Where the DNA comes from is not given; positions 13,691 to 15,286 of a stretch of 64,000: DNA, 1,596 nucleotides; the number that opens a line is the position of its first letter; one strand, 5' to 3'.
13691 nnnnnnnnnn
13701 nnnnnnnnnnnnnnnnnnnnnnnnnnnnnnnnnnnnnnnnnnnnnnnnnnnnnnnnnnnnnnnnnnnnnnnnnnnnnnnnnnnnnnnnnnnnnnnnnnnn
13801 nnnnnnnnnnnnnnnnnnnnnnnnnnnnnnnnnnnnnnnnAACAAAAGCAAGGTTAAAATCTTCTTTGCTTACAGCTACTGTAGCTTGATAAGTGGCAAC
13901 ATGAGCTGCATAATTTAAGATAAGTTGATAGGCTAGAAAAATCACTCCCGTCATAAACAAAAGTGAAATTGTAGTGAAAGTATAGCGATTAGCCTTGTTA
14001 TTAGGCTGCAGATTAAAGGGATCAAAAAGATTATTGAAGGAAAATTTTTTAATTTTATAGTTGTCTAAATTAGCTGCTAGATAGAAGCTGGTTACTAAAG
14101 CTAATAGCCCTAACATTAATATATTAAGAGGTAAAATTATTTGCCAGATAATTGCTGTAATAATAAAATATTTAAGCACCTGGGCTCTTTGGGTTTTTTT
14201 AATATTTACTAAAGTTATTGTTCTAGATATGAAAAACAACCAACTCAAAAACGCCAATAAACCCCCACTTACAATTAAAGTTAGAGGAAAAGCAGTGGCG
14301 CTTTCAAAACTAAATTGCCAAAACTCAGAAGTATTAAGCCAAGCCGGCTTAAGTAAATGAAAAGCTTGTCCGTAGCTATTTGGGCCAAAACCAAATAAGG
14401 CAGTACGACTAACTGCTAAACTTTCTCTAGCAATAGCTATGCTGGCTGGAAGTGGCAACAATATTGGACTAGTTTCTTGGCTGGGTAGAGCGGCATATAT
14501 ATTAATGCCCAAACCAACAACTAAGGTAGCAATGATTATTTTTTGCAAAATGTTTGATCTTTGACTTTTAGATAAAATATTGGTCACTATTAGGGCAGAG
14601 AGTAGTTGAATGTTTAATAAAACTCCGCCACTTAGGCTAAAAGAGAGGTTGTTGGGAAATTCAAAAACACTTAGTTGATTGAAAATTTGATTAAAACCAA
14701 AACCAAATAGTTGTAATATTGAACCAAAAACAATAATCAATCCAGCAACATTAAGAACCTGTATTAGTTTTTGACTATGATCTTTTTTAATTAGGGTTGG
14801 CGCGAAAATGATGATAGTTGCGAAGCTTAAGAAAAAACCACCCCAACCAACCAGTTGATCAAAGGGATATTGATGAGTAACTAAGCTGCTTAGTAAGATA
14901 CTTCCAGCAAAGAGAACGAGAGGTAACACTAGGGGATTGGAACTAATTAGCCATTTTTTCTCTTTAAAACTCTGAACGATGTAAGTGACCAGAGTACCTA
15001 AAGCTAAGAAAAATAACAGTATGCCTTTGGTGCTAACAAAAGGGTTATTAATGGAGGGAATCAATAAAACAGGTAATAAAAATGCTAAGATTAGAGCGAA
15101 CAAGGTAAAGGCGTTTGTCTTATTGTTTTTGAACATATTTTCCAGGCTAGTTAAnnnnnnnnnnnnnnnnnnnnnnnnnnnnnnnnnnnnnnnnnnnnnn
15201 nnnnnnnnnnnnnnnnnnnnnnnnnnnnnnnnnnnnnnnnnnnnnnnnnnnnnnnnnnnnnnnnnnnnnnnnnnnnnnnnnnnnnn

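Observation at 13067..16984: Wzy_C/O-antigen-ligase-family membrane protein with TPR tail divergently paired with three tandem type IV pilin genes: candidate pilin O-glycosylation module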

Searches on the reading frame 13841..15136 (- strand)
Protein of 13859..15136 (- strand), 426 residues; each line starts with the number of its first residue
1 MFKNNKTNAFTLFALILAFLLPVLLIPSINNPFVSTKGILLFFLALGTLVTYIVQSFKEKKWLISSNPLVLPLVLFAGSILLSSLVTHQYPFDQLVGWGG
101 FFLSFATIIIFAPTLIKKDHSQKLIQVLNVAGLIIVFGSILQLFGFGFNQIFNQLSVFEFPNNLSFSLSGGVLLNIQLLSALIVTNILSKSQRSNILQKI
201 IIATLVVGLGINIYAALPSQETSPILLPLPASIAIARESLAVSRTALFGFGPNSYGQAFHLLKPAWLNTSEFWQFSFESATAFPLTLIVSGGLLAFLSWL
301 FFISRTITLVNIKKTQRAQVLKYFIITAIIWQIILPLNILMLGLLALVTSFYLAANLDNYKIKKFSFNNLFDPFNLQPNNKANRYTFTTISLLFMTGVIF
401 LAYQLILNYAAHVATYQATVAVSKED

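Call 5: search_protein_families(library=pfam, proteins=[window:13859-15136:-], max_evalue=10)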
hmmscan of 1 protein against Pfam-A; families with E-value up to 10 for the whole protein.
seq(426 aa): 1 family
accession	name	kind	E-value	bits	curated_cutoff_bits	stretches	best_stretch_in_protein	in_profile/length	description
PF23535.1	Microp_apicomplexa_21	-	8.1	7.1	27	1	4-52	15-58/76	Apicomplexa microprotein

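Call 14: search_solved_structures(query=A2, max_evalue=10, show_alignments=3)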
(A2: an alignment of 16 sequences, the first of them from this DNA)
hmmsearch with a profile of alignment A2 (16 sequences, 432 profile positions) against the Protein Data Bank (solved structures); distinct sequences matched with E-value up to 10: 0.

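Call 28: search_protein_representatives(alignment_id=A2)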
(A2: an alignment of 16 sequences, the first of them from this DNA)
Query: 16 sequences, 432 profile positions. Proteins with E-value up to 0.001 (for the whole library): 4948; up to 1e-10: 2577; up to 1e-30: 293. The best 150 are listed.
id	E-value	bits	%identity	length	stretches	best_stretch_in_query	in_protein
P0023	7.1e-178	608.6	-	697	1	1-432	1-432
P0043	4.5e-167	573.0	-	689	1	1-432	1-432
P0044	7.0e-120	417.5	-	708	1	4-432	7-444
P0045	2.9e-117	408.8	-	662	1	12-432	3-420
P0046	5.4e-117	407.9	-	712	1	6-432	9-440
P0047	2.0e-115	402.8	-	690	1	6-432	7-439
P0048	5.2e-115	401.4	-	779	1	3-432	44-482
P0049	2.8e-114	399.0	-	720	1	1-432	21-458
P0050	6.4e-113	394.5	-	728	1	5-432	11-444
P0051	5.2e-112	391.5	-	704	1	6-431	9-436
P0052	3.8e-111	388.7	-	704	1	6-432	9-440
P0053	1.6e-108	380.0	-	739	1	2-430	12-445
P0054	9.3e-108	377.5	-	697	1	3-432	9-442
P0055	1.2e-106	373.9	-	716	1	4-432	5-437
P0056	2.6e-106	372.8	-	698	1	2-432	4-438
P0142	2.7e-67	244.2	-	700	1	3-432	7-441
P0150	1.3e-61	225.5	-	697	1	3-432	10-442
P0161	2.0e-55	205.1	-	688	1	6-432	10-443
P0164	1.1e-54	202.6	-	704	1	8-432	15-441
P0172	6.1e-47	177.1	-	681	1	6-432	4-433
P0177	1.1e-44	169.7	-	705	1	5-431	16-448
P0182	1.6e-43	165.9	-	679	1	5-432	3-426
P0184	1.8e-43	165.7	-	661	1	4-432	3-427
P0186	1.2e-42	163.0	-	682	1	4-432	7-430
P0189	1.9e-42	162.3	-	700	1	7-432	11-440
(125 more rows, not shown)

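Call 36: search_protein_families(library=pfam, proteins=[P0172, P0184, P0182, P0177, P0186, P0189, P0161, P0164, P0150, P0142], max_evalue=1)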
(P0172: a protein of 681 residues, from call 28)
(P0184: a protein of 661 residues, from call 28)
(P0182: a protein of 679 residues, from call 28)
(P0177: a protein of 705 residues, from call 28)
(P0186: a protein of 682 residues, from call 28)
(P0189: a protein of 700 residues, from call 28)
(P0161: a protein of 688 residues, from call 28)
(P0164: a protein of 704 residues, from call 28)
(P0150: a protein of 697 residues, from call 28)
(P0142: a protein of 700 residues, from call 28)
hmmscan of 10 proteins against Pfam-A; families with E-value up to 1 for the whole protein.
P0172 (681 aa): 16 families
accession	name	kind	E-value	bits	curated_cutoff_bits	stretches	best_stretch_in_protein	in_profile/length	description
PF00515.34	TPR_1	-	1.9e-07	31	27.8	2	571-600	1-30/34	Tetratricopeptide repeat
PF07719.23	TPR_2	-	8.4e-07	29.1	27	2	541-569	5-33/34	Tetratricopeptide repeat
PF14559.12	TPR_19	-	2e-06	28.5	25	2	525-558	13-46/68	Tetratricopeptide repeat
PF13414.12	TPR_11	-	4.6e-06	26.7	26.8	2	545-583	2-40/42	TPR repeat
PF13181.12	TPR_8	-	4.8e-05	23.6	25.7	1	541-569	5-33/34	Tetratricopeptide repeat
PF13431.12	TPR_17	-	5.5e-05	23.6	24.4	2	526-556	2-32/34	Tetratricopeptide repeat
PF13428.12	TPR_14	-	0.00033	21.5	23.5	1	537-579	1-43/44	Tetratricopeptide repeat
PF13371.12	TPR_9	-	0.00041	20.8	35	1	525-567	17-59/73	Tetratricopeptide repeat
PF13432.12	TPR_16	-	0.0019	19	32.7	1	525-566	19-60/65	Tetratricopeptide repeat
PF22718.1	SNaCT13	-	0.0027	18.4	27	1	292-434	23-154/158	Short NACHT-associated C-Terminal domain, family 13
PF13424.12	TPR_12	-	0.0028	18.3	30.1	1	541-601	7-75/77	Tetratricopeptide repeat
PF13176.12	TPR_7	-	0.0028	18.1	27.9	0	573-600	1-28/36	Tetratricopeptide repeat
PF20225.4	DUF6584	-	0.0041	17.6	27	1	534-601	34-101/171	Family of unknown function (DUF6584)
PF13374.12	TPR_10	-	0.039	14.4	27.5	1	542-566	7-31/42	Tetratricopeptide repeat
PF23914.1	TPR_CcmH_CycH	-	0.051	13.9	42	1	518-608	65-158/158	Cytochrome c-type biogenesis protein H TPR domain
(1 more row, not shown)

P0184 (661 aa): 21 families
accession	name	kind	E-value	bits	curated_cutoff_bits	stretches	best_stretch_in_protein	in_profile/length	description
PF13414.12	TPR_11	-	4.2e-16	58.8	26.8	2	542-580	4-42/42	TPR repeat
PF14559.12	TPR_19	-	4.4e-10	40.2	25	2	544-607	3-65/68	Tetratricopeptide repeat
PF00515.34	TPR_1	-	4.5e-10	39.3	27.8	2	538-559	7-28/34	Tetratricopeptide repeat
PF13432.12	TPR_16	-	5.4e-09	36.8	32.7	2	542-588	7-53/65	Tetratricopeptide repeat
PF07719.23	TPR_2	-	1e-08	35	27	2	567-595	2-30/34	Tetratricopeptide repeat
PF13176.12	TPR_7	-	6.7e-07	29.4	27.9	1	537-565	4-32/36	Tetratricopeptide repeat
PF13431.12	TPR_17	-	1.9e-06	28.1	24.4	2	521-552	2-33/34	Tetratricopeptide repeat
PF13181.12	TPR_8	-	7.3e-06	26.2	25.7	2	537-564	6-33/34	Tetratricopeptide repeat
PF24575.1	TPR_Slam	-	9.6e-06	26.4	35.2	2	543-586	58-101/104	Surface lipoprotein assembly modifier, N-terminal TPR repeats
PF13428.12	TPR_14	-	1.3e-05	25.8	23.5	1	532-573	1-42/44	Tetratricopeptide repeat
PF13424.12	TPR_12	-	6.9e-05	23.4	30.1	2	536-597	7-76/77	Tetratricopeptide repeat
PF14561.12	TPR_20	-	8.2e-05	23.3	25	1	554-600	10-53/90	Tetratricopeptide repeat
PF12895.13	ANAPC3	-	0.00036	21.2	27.2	1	521-591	12-81/82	Anaphase-promoting complex, cyclosome, subunit 3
PF13371.12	TPR_9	-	0.0097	16.3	35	1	517-565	14-62/73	Tetratricopeptide repeat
PF13374.12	TPR_10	-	0.034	14.6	27.5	0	537-559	7-29/42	Tetratricopeptide repeat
PF04932.20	Wzy_C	-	0.25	11.6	31.7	1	98-296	14-149/149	O-Antigen ligase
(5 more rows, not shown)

P0182 (679 aa): 18 families
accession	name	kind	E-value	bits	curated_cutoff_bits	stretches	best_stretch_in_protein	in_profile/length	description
PF13431.12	TPR_17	-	2.2e-09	37.3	24.4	2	554-584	2-32/34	Tetratricopeptide repeat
PF13414.12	TPR_11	-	1.1e-07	31.9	26.8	2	540-575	3-38/42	TPR repeat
PF13432.12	TPR_16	-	4.7e-07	30.6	32.7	2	540-588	6-54/65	Tetratricopeptide repeat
PF14559.12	TPR_19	-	3.9e-05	24.3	25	2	517-568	11-62/68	Tetratricopeptide repeat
PF00515.34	TPR_1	-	4.4e-05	23.5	27.8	1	536-564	6-34/34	Tetratricopeptide repeat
PF07719.23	TPR_2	-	0.00027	21.3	27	1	537-563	7-33/34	Tetratricopeptide repeat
PF13181.12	TPR_8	-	0.00038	20.8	25.7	1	536-563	6-33/34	Tetratricopeptide repeat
PF13428.12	TPR_14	-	0.0044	18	23.5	1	534-572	4-42/44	Tetratricopeptide repeat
PF13371.12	TPR_9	-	0.0054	17.2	35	1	516-566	14-64/73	Tetratricopeptide repeat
PF13176.12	TPR_7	-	0.02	15.4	27.9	0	535-562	3-30/36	Tetratricopeptide repeat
PF24575.1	TPR_Slam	-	0.025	15.4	35.2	2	519-581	37-97/104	Surface lipoprotein assembly modifier, N-terminal TPR repeats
PF23914.1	TPR_CcmH_CycH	-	0.031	14.5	42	1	535-588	54-109/158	Cytochrome c-type biogenesis protein H TPR domain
PF13424.12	TPR_12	-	0.046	14.4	30.1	0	496-559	7-73/77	Tetratricopeptide repeat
PF04998.22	RNA_pol_Rpb1_5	-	0.12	12.3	28.5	1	121-169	66-98/267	RNA polymerase Rpb1, domain 5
PF14561.12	TPR_20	-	0.14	13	25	0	512-553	3-44/90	Tetratricopeptide repeat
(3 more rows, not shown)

P0177 (705 aa): 13 families
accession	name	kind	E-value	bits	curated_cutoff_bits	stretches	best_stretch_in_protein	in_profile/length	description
PF13414.12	TPR_11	-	1.2e-13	50.9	26.8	3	570-602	9-41/42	TPR repeat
PF04932.20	Wzy_C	-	6.1e-11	42.8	31.7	1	183-306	19-149/149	O-Antigen ligase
PF13431.12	TPR_17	-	6.2e-11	42.1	24.4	3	506-528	3-25/34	Tetratricopeptide repeat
PF07719.23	TPR_2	-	4.3e-07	30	27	1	589-618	1-30/34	Tetratricopeptide repeat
PF14559.12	TPR_19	-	1e-06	29.4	25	2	543-586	13-56/68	Tetratricopeptide repeat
PF13428.12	TPR_14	-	3e-05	24.7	23.5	0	498-524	17-43/44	Tetratricopeptide repeat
PF00515.34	TPR_1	-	5.9e-05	23.2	27.8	1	589-609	1-21/34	Tetratricopeptide repeat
PF23914.1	TPR_CcmH_CycH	-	0.00087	19.6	42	1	509-624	43-156/158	Cytochrome c-type biogenesis protein H TPR domain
PF13176.12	TPR_7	-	0.0011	19.3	27.9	1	591-624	1-34/36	Tetratricopeptide repeat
PF13432.12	TPR_16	-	0.0054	17.6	32.7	1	568-616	10-58/65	Tetratricopeptide repeat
PF13424.12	TPR_12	-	0.0073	16.9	30.1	1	560-618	8-74/77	Tetratricopeptide repeat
PF13181.12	TPR_8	-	0.026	15.1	25.7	0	589-617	1-29/34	Tetratricopeptide repeat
PF19380.4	DUF5955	-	0.31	11.9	27.1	1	605-644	11-50/88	Family of unknown function (DUF5955)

P0186 (682 aa): 18 families
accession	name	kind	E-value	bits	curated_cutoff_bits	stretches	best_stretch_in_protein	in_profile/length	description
PF13414.12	TPR_11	-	1.5e-13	50.7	26.8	3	547-582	3-38/42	TPR repeat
PF00515.34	TPR_1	-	2.2e-10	40.3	27.8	2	544-565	7-28/34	Tetratricopeptide repeat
PF07719.23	TPR_2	-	1.1e-09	38.1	27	2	544-570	7-33/34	Tetratricopeptide repeat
PF13432.12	TPR_16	-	2.8e-09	37.7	32.7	2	514-569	5-62/65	Tetratricopeptide repeat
PF13431.12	TPR_17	-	9e-09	35.4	24.4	3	560-592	1-33/34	Tetratricopeptide repeat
PF13424.12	TPR_12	-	4.4e-08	33.6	30.1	2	542-595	7-68/77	Tetratricopeptide repeat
PF13181.12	TPR_8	-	5e-08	32.9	25.7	1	541-570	4-33/34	Tetratricopeptide repeat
PF14559.12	TPR_19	-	8.4e-07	29.7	25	1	523-578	10-64/68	Tetratricopeptide repeat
PF13176.12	TPR_7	-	6.9e-06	26.2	27.9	1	543-565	4-28/36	Tetratricopeptide repeat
PF13428.12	TPR_14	-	0.0001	23.1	23.5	1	539-580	2-43/44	Tetratricopeptide repeat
PF13374.12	TPR_10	-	0.00013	22.4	27.5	1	543-564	7-28/42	Tetratricopeptide repeat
PF23914.1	TPR_CcmH_CycH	-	0.00016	22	42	1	494-608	45-157/158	Cytochrome c-type biogenesis protein H TPR domain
PF24575.1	TPR_Slam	-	0.003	18.4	35.2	1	545-592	54-101/104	Surface lipoprotein assembly modifier, N-terminal TPR repeats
PF14561.12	TPR_20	-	0.023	15.4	25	0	559-595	9-45/90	Tetratricopeptide repeat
PF13174.12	TPR_6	-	0.036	15.2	26.3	0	574-597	2-25/33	Tetratricopeptide repeat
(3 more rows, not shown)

P0189 (700 aa): 13 families
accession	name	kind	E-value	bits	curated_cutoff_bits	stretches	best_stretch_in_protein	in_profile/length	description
PF13431.12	TPR_17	-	4.6e-08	33.2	24.4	2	497-525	4-32/34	Tetratricopeptide repeat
PF13371.12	TPR_9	-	5.6e-06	26.7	35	2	552-605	3-56/73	Tetratricopeptide repeat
PF13424.12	TPR_12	-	1.9e-05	25.2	30.1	2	509-574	6-75/77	Tetratricopeptide repeat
PF07719.23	TPR_2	-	2.7e-05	24.4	27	1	549-576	6-33/34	Tetratricopeptide repeat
PF14559.12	TPR_19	-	3.1e-05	24.6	25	2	524-581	5-61/68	Tetratricopeptide repeat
PF13432.12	TPR_16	-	0.00041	21.2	32.7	1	562-609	15-62/65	Tetratricopeptide repeat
PF13414.12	TPR_11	-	0.00043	20.4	26.8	1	568-591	18-41/42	TPR repeat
PF25063.1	ARM_TT21_C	-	0.003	17.9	35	1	548-609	99-160/209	Tetratricopeptide repeat protein 21 C-terminal ARM domain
PF13428.12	TPR_14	-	0.0084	17.2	23.5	1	546-585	3-42/44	Tetratricopeptide repeat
PF13181.12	TPR_8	-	0.019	15.5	25.7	0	578-605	1-28/34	Tetratricopeptide repeat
PF00515.34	TPR_1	-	0.024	14.9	27.8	1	549-576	6-33/34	Tetratricopeptide repeat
PF20225.4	DUF6584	-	0.22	12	27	0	485-529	16-60/171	Family of unknown function (DUF6584)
PF07721.20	TPR_4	-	0.98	10.7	27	0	546-569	3-26/26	Tetratricopeptide repeat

P0161 (688 aa): 20 families
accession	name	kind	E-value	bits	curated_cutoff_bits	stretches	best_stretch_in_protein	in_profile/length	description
PF13431.12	TPR_17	-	7.3e-09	35.7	24.4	2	573-605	1-33/34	Tetratricopeptide repeat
PF13181.12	TPR_8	-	3e-08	33.6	25.7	1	554-584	4-34/34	Tetratricopeptide repeat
PF00515.34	TPR_1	-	1.1e-07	31.8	27.8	1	556-584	6-34/34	Tetratricopeptide repeat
PF13414.12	TPR_11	-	2.1e-07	30.9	26.8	1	560-597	3-40/42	TPR repeat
PF13432.12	TPR_16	-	5.3e-07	30.4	32.7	1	556-612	2-58/65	Tetratricopeptide repeat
PF13424.12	TPR_12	-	6.9e-06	26.6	30.1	2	546-579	37-73/77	Tetratricopeptide repeat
PF13428.12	TPR_14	-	2.6e-05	24.9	23.5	1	551-594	1-44/44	Tetratricopeptide repeat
PF07719.23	TPR_2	-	2.9e-05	24.3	27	1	557-584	7-34/34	Tetratricopeptide repeat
PF13374.12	TPR_10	-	6.6e-05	23.2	27.5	1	556-579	7-30/42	Tetratricopeptide repeat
PF13176.12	TPR_7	-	0.00015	22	27.9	1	555-583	3-31/36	Tetratricopeptide repeat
PF14559.12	TPR_19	-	0.00032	21.4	25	2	563-625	3-64/68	Tetratricopeptide repeat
PF23914.1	TPR_CcmH_CycH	-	0.011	16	42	1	508-621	46-157/158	Cytochrome c-type biogenesis protein H TPR domain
PF07303.18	Occludin_ELL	-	0.023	15.9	31.2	1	575-652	8-85/101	Occludin homology domain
PF13371.12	TPR_9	-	0.029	14.8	35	1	540-585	18-63/73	Tetratricopeptide repeat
PF25064.1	ARM_TT21_5th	-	0.076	13.8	27.8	1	565-622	15-74/117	TT21 fifth ARM repeats domain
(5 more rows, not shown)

P0164 (704 aa): 14 families
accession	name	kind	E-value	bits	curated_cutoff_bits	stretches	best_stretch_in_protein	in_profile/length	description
PF13431.12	TPR_17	-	8.5e-09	35.5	24.4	1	568-599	1-32/34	Tetratricopeptide repeat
PF13414.12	TPR_11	-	1.6e-08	34.5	26.8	2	555-586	3-34/42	TPR repeat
PF13181.12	TPR_8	-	1.9e-05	24.9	25.7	0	549-579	4-34/34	Tetratricopeptide repeat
PF13432.12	TPR_16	-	8.6e-05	23.3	32.7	1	566-596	17-47/65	Tetratricopeptide repeat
PF13424.12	TPR_12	-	0.00075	20.1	30.1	1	550-598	7-63/77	Tetratricopeptide repeat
PF14559.12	TPR_19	-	0.0014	19.3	25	2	560-595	5-40/68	Tetratricopeptide repeat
PF00515.34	TPR_1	-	0.0018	18.5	27.8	1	551-579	6-34/34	Tetratricopeptide repeat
PF07719.23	TPR_2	-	0.0026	18.2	27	0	551-579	6-34/34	Tetratricopeptide repeat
PF13428.12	TPR_14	-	0.0047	17.9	23.5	1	546-588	1-43/44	Tetratricopeptide repeat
PF23914.1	TPR_CcmH_CycH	-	0.0051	17.1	42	1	505-616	48-157/158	Cytochrome c-type biogenesis protein H TPR domain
PF25068.1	ARM_TT21_4th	-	0.025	15.3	30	1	534-578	21-64/153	Tetratricopeptide repeat protein 21 forth ARM domain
PF24575.1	TPR_Slam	-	0.042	14.7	35.2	0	529-560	64-95/104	Surface lipoprotein assembly modifier, N-terminal TPR repeats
PF13176.12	TPR_7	-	0.069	13.7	27.9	0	551-580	4-33/36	Tetratricopeptide repeat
PF25058.1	ARM_TT21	-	0.077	13.4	27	1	480-589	21-137/155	Tetratricopeptide repeat protein 21 ARM repeat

P0150 (697 aa): 13 families
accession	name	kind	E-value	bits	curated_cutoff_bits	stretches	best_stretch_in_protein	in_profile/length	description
PF13431.12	TPR_17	-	9.7e-07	29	24.4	1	569-599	1-31/34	Tetratricopeptide repeat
PF14559.12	TPR_19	-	1.7e-06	28.6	25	2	564-622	8-65/68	Tetratricopeptide repeat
PF13414.12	TPR_11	-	2.9e-06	27.3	26.8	1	556-588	3-35/42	TPR repeat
PF13181.12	TPR_8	-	2.7e-05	24.4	25.7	1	550-580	4-34/34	Tetratricopeptide repeat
PF13428.12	TPR_14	-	0.00033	21.5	23.5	1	548-589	2-43/44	Tetratricopeptide repeat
PF07719.23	TPR_2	-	0.00091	19.6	27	1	552-580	6-34/34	Tetratricopeptide repeat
PF13424.12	TPR_12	-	0.0049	17.5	30.1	2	549-610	5-74/77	Tetratricopeptide repeat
PF00515.34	TPR_1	-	0.013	15.7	27.8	1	553-580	7-34/34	Tetratricopeptide repeat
PF05008.21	V-SNARE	-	0.018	15.9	25.9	1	455-500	6-51/92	Vesicle transport v-SNARE protein N-terminus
PF13432.12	TPR_16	-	0.059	14.3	32.7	1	534-580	18-64/65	Tetratricopeptide repeat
PF23914.1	TPR_CcmH_CycH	-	0.13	12.5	42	1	522-618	59-158/158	Cytochrome c-type biogenesis protein H TPR domain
PF07904.18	Eaf7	-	0.2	12.6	22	1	567-631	3-55/97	Chromatin modification-related protein EAF7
PF13371.12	TPR_9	-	0.27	11.7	35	0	556-622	4-69/73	Tetratricopeptide repeat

P0142 (700 aa): 17 families
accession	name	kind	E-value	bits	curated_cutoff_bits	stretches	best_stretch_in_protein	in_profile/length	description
PF13431.12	TPR_17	-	2e-11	43.7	24.4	3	568-599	1-32/34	Tetratricopeptide repeat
PF13414.12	TPR_11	-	5.4e-10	39.2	26.8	2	553-590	1-38/42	TPR repeat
PF14559.12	TPR_19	-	1.3e-06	29.1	25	2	563-621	8-65/68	Tetratricopeptide repeat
PF13176.12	TPR_7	-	4e-06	26.9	27.9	1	552-578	5-31/36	Tetratricopeptide repeat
PF07719.23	TPR_2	-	7.9e-06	26.1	27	1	549-579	4-34/34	Tetratricopeptide repeat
PF00515.34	TPR_1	-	1.5e-05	25.1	27.8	1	550-579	5-34/34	Tetratricopeptide repeat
PF13432.12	TPR_16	-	3.4e-05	24.6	32.7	1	550-607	1-58/65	Tetratricopeptide repeat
PF13428.12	TPR_14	-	5.2e-05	24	23.5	1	546-588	1-43/44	Tetratricopeptide repeat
PF13424.12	TPR_12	-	9.3e-05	23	30.1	2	551-610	8-75/77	Tetratricopeptide repeat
PF13374.12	TPR_10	-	0.00022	21.6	27.5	1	551-575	7-31/42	Tetratricopeptide repeat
PF13371.12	TPR_9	-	0.00093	19.6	35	2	552-623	1-71/73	Tetratricopeptide repeat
PF13181.12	TPR_8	-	0.0036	17.8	25.7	1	548-579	3-34/34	Tetratricopeptide repeat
PF23914.1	TPR_CcmH_CycH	-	0.023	15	42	1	488-614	34-155/158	Cytochrome c-type biogenesis protein H TPR domain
PF17140.10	DUF5113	-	0.16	12.4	27.1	1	579-630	7-58/161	Domain of unknown function (DUF5113)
PF02183.23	HALZ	-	0.36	11.5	28.1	1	615-634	19-38/43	Homeobox associated leucine zipper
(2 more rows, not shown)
